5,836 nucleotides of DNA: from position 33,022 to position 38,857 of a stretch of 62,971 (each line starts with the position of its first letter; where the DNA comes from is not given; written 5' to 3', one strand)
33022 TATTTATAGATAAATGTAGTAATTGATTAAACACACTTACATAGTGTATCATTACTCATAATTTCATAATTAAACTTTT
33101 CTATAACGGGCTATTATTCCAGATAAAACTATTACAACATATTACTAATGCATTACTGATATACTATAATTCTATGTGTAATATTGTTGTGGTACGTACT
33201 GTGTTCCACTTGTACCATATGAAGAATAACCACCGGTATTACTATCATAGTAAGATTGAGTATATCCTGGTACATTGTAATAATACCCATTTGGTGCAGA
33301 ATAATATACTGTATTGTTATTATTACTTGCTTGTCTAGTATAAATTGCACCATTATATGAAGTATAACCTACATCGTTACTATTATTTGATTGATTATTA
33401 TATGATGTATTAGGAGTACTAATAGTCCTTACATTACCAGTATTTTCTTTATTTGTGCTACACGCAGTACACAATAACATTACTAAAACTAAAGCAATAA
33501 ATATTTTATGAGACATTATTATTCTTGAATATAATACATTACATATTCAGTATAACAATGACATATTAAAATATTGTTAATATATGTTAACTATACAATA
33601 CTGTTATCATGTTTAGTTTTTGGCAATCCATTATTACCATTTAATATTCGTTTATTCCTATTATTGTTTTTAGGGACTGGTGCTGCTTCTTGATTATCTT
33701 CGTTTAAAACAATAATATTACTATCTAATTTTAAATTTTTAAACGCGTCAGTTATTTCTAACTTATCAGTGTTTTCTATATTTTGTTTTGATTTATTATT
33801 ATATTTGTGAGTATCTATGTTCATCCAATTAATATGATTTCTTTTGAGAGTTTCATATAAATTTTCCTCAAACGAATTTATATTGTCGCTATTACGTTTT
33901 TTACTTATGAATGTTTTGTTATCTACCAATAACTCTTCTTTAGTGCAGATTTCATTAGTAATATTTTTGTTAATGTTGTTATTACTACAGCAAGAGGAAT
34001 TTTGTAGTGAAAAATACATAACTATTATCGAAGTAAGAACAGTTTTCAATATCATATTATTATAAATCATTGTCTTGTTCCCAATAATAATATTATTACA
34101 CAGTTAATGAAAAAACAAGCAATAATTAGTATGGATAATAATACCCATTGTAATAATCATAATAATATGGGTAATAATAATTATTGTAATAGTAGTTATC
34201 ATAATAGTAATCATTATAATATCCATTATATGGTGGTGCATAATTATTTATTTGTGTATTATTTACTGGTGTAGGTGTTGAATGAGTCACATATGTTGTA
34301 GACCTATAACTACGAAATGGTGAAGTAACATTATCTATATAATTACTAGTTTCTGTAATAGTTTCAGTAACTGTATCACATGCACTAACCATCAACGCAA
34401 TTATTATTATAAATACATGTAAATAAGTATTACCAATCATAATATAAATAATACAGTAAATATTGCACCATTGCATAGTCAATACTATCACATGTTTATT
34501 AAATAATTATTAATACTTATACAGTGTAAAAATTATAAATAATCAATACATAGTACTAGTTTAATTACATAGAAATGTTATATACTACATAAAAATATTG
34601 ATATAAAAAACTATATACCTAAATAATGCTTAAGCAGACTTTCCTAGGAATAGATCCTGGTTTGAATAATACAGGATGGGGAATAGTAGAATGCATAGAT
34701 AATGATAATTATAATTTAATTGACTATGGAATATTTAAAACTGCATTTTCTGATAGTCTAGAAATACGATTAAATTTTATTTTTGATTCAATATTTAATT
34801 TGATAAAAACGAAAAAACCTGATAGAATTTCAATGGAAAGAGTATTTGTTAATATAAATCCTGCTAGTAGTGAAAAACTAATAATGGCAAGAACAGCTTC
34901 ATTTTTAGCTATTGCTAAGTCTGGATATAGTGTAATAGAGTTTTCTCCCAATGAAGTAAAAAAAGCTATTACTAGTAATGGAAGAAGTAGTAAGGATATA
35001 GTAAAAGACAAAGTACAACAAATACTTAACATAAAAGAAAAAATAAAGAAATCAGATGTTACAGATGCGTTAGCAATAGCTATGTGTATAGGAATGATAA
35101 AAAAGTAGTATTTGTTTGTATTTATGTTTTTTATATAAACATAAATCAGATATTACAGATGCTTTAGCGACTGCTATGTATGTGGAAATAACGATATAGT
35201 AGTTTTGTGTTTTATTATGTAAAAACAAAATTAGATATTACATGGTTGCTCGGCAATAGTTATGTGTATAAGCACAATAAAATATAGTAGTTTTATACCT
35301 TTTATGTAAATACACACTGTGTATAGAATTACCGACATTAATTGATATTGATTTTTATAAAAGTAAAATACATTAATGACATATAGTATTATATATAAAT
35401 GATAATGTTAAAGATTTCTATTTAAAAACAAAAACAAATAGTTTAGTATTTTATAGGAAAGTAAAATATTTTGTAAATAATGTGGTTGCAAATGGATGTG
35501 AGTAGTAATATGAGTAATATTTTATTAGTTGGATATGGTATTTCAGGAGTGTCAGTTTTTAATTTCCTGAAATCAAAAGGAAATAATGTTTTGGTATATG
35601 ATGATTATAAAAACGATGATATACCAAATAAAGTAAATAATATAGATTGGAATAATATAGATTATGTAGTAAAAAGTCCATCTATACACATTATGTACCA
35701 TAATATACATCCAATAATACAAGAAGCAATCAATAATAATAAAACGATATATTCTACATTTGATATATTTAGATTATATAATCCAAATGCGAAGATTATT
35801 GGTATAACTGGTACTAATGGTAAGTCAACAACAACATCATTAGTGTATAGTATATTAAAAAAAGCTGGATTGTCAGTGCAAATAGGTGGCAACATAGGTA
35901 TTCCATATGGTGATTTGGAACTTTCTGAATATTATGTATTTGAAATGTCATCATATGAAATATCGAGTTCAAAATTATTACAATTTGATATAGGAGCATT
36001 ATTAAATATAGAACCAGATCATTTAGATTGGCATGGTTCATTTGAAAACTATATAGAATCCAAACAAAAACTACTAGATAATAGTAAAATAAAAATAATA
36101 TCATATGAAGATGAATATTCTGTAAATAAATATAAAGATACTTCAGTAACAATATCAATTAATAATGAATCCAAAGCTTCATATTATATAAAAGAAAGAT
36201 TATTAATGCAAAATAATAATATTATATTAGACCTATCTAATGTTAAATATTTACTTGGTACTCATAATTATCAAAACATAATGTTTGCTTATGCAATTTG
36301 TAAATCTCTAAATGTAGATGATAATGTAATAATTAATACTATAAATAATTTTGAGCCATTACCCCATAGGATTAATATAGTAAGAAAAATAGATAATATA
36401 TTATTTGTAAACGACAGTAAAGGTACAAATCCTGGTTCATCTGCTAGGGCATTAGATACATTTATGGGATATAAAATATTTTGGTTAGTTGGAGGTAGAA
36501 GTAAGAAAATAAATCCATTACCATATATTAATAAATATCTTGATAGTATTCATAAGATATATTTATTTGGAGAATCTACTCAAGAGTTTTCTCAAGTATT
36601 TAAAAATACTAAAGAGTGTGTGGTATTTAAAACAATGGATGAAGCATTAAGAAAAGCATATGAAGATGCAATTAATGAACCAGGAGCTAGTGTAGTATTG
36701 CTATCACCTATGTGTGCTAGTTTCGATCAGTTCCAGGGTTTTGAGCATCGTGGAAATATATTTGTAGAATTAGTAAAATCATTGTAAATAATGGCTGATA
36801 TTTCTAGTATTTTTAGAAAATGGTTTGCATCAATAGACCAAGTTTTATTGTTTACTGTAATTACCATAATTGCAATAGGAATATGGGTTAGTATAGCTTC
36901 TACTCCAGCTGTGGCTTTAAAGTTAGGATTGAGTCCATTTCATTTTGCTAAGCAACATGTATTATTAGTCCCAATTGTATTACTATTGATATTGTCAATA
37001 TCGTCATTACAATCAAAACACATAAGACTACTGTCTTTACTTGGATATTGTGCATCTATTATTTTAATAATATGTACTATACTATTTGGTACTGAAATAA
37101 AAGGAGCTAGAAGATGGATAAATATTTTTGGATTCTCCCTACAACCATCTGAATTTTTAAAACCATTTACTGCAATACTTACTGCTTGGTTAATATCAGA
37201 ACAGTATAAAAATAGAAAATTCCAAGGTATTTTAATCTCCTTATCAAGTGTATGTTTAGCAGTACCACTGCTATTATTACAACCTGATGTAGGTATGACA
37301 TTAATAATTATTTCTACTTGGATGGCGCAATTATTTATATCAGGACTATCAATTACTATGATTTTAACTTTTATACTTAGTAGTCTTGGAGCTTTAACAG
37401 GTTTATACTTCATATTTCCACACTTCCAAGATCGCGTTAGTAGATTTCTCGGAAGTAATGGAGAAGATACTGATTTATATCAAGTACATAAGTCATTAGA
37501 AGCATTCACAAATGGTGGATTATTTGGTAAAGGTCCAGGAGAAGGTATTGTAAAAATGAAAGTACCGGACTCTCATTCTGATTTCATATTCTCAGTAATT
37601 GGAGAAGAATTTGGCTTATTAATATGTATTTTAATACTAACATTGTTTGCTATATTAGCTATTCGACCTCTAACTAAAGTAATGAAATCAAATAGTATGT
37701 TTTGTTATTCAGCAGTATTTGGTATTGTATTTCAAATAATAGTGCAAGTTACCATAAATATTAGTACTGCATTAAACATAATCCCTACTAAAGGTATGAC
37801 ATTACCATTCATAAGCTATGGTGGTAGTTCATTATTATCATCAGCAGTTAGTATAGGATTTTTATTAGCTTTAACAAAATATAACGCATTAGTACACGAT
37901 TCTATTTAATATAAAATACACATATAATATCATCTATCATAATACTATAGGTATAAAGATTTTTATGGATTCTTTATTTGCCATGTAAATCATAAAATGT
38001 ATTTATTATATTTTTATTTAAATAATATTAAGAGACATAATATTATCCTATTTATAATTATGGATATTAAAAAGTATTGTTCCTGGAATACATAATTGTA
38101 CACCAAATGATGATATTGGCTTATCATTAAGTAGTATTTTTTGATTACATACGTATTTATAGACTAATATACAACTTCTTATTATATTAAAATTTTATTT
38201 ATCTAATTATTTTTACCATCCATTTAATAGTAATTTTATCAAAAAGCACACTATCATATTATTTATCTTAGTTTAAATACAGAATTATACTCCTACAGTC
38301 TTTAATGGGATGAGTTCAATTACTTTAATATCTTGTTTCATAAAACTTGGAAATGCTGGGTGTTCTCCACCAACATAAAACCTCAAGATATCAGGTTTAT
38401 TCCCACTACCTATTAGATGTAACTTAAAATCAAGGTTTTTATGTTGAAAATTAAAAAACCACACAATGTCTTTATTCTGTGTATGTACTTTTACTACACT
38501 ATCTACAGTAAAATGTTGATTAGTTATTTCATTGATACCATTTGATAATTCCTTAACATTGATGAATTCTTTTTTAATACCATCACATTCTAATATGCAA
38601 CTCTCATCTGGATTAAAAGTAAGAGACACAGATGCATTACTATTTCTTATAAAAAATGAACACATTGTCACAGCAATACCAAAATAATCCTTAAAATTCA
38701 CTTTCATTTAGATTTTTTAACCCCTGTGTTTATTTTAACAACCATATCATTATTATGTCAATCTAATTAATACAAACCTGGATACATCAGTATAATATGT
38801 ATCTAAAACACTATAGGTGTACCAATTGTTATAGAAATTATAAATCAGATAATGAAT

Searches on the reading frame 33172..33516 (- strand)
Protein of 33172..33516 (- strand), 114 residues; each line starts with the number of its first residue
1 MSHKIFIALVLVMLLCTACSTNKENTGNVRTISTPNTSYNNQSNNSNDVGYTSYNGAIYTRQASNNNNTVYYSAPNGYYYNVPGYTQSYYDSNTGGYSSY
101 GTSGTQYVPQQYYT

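Call 7: search_protein_families(library=pfam, proteins=[window:33172-33516:-], max_evalue=0.01)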
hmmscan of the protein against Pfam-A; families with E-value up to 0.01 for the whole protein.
window:33172-33516:- (114 aa): 0 families

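Call 81: search_protein_families(library=pfam, proteins=[window:33172-33516:-], max_evalue=1)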
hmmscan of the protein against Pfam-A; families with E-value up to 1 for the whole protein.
window:33172-33516:- (114 aa): 4 families
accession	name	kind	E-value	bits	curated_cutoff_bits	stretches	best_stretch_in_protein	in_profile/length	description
PF20101.4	DUF6491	-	0.12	12.8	27.5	1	4-79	3-71/138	Family of unknown function (DUF6491)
PF16339.10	DUF4969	-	0.14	13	31.4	1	7-29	10-32/79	Domain of unknown function (DUF4969)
PF25184.1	YxzE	-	0.17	13.4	40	1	5-52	6-51/65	YxzE-like putative bacteriocin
PF22859.1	IBIN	-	0.84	10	27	1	8-30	7-28/41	Induced by infection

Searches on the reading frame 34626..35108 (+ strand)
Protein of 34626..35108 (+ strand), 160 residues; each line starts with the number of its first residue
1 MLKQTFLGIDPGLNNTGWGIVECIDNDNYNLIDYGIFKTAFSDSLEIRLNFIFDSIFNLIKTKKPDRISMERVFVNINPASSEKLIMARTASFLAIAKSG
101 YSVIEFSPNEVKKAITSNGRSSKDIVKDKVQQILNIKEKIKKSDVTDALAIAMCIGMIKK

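Call 7: search_protein_families(library=pfam, proteins=[window:34626-35108:+], max_evalue=0.01)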
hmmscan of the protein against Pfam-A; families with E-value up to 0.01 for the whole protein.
window:34626-35108:+ (160 aa): 1 family
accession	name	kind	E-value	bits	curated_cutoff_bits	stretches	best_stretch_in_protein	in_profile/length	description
PF02075.23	RuvC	-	5.6e-35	120.9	22.2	1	7-154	2-147/148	Crossover junction endodeoxyribonuclease RuvC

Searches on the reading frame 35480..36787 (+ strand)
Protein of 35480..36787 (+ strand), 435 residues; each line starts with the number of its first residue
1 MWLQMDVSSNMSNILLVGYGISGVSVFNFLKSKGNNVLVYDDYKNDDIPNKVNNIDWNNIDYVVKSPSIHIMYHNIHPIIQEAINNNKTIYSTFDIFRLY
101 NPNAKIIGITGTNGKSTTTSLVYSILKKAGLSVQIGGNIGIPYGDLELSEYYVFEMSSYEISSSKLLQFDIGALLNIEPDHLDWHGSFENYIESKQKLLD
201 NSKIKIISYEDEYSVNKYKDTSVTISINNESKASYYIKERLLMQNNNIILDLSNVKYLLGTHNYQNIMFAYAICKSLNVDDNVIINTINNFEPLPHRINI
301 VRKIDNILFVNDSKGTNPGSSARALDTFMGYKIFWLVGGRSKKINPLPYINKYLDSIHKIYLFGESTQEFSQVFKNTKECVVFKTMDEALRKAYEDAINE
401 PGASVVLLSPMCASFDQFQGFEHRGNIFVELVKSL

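Call 7: search_protein_families(library=pfam, proteins=[window:35480-36787:+], max_evalue=0.01)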
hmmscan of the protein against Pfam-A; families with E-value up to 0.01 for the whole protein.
window:35480-36787:+ (435 aa): 3 families
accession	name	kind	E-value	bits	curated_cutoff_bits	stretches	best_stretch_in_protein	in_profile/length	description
PF08245.18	Mur_ligase_M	-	2.2e-27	96.8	24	1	109-273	1-199/200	Mur ligase middle domain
PF02875.26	Mur_ligase_C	-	7e-08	33.8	28.4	1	296-409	1-124/127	Mur ligase, glutamate ligase domain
PF21799.2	MurD-like_N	-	6.1e-05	23.7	27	1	13-52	2-41/88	Mur ligase MurD-like, N-terminal domain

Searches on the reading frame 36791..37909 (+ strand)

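Call 7: search_protein_families(library=pfam, proteins=[window:36791-37909:+], max_evalue=0.01)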
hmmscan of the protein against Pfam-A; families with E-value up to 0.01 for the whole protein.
window:36791-37909:+ (372 aa): 1 family
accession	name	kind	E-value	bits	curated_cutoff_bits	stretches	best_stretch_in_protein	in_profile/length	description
PF01098.24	FTSW_RODA_SPOVE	-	6.2e-72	243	26.4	1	19-365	4-354/356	Cell cycle protein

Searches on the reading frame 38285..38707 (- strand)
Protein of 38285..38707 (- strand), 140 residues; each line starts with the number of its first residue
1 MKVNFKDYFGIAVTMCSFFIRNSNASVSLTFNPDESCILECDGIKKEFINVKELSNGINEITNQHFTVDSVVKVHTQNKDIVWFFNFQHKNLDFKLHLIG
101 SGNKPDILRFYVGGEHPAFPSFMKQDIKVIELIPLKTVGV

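Call 8: search_protein_families(library=pfam, proteins=[window:38285-38707:-], max_evalue=0.01)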
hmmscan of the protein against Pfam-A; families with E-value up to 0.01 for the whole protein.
window:38285-38707:- (140 aa): 0 families

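Call 81: search_protein_families(library=pfam, proteins=[window:38285-38707:-], max_evalue=1)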
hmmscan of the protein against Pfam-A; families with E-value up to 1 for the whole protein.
window:38285-38707:- (140 aa): 1 family
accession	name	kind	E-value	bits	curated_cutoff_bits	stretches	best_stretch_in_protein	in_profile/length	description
PF15106.11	TMEM156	-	0.048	13.4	27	1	5-84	99-179/226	TMEM156 protein family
